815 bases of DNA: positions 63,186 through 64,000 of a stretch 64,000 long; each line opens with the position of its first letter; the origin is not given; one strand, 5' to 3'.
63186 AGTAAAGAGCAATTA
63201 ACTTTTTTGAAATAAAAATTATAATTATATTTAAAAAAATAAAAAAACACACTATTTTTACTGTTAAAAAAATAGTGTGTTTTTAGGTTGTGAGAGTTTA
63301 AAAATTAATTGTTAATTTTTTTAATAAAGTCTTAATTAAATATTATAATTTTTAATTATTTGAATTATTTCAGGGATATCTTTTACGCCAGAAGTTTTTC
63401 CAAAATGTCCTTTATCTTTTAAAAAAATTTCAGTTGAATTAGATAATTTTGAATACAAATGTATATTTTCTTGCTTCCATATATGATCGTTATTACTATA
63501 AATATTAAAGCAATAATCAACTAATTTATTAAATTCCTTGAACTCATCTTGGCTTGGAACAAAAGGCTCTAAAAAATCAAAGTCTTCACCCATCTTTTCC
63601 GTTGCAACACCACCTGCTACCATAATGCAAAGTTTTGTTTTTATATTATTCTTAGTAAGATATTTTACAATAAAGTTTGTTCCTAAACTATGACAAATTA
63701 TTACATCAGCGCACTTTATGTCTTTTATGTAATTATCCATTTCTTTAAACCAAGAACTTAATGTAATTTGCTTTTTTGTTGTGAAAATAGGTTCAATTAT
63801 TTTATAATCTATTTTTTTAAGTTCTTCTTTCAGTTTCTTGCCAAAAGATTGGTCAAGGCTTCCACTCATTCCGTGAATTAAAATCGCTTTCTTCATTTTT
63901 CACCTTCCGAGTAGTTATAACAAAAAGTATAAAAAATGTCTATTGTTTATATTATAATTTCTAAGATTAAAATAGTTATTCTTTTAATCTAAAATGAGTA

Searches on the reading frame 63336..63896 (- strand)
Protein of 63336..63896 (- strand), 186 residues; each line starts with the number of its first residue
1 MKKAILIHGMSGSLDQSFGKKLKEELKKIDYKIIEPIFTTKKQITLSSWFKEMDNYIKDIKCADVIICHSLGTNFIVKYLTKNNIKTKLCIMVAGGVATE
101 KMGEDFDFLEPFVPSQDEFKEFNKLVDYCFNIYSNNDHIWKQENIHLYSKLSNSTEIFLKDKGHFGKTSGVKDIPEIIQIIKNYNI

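Call 80: search_protein_families(library=pfam, proteins=[window:63336-63896:-], max_evalue=0.001)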
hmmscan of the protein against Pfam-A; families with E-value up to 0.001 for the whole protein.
window:63336-63896:- (186 aa): 1 family
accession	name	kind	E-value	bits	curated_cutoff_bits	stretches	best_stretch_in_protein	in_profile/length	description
PF06821.19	Ser_hydrolase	-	8.3e-13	49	22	1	5-182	2-171/172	Serine hydrolase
